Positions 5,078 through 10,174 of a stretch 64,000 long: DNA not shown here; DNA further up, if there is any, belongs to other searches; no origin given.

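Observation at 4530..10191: Conserved 55-aa mini-ORF duplicated directly upstream of two different giant secreted proteins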

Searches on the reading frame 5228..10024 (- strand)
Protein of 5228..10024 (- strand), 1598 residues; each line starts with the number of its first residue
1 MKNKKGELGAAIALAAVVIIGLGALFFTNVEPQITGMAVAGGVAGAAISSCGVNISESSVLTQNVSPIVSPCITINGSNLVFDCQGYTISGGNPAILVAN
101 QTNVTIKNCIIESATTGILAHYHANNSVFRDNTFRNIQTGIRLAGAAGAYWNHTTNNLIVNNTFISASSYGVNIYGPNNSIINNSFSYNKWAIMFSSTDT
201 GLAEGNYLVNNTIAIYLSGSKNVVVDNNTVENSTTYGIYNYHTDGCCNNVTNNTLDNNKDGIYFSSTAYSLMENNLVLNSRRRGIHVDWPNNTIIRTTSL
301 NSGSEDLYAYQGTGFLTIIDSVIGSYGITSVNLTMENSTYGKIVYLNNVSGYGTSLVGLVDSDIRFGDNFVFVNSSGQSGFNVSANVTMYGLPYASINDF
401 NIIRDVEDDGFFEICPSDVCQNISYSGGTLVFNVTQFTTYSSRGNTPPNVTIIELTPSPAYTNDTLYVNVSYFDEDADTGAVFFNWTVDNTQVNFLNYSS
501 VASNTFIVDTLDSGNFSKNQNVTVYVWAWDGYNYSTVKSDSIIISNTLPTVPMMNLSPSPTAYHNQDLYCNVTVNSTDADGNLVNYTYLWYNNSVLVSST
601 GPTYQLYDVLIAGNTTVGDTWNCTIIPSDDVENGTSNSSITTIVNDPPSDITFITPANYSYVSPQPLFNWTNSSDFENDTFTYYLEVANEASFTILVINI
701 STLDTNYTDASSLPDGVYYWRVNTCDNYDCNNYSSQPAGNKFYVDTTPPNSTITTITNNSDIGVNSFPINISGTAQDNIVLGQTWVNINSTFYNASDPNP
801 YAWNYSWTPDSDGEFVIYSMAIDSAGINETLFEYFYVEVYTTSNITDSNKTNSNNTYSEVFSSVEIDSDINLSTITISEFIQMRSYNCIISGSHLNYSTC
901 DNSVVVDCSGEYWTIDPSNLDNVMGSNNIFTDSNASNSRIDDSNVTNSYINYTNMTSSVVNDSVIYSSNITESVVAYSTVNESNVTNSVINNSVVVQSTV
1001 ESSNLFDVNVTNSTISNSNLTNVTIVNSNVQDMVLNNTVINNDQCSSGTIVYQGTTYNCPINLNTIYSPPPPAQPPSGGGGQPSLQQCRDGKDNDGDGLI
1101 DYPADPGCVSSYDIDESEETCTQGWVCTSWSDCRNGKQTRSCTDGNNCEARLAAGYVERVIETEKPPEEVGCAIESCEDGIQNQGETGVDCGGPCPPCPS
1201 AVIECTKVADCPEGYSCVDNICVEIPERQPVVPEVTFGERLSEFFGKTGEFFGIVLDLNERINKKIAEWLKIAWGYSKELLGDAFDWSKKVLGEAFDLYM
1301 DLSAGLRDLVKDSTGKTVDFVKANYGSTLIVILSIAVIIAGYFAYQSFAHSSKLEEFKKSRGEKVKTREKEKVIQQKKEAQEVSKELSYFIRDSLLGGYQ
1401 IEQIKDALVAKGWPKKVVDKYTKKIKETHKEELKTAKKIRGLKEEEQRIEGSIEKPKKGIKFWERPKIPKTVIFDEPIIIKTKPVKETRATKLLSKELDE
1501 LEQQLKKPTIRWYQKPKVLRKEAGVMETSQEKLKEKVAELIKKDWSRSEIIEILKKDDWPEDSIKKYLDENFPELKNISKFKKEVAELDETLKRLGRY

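Call 7: search_protein_families(library=pfam, proteins=[window:5228-10024:-], max_evalue=1)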
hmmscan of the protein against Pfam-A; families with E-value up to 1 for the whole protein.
window:5228-10024:- (1598 aa): 3 families
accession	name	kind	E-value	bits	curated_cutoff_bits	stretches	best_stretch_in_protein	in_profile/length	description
PF05048.19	NosD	-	3.7e-16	59.6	23.6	2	57-219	25-180/212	Periplasmic copper-binding protein (NosD)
PF13229.12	Beta_helix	-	2.2e-15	57.1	25.9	3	146-267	23-147/158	Right handed beta helix region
PF13599.13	Pentapeptide_4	-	0.00023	21.6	38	2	887-954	10-77/78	Pentapeptide repeat region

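Call 16: search_protein_families(library=ncbifam, proteins=[window:5228-10024:-], max_evalue=1)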
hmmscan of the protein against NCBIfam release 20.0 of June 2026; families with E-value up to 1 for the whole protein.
window:5228-10024:- (1598 aa): 5 families
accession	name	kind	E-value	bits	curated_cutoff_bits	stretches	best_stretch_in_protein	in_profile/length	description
TIGR04247.1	NosD_copper_fam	subfamily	5.2e-11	41.7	300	2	85-287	67-268/377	nitrous oxide reductase family maturation protein NosD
NF033662.1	acid_disulf_rpt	repeat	1.5e-08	34.2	41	1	1083-1110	2-28/32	acidic double-disulfide repeat-containing protein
TIGR03804.1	para_beta_helix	repeat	5e-05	22.9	19.45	4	247-281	9-43/44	parallel beta-helix repeat protein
NF011743.0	PRK15196.1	equivalog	0.003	16.5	354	1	922-1050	196-324/350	type III secretion system effector PipB2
NF047416.1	penta_HetL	equivalog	0.017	14.6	260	1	938-1032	38-132/218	heterocyst differentiation pentapeptide repeat protein HetL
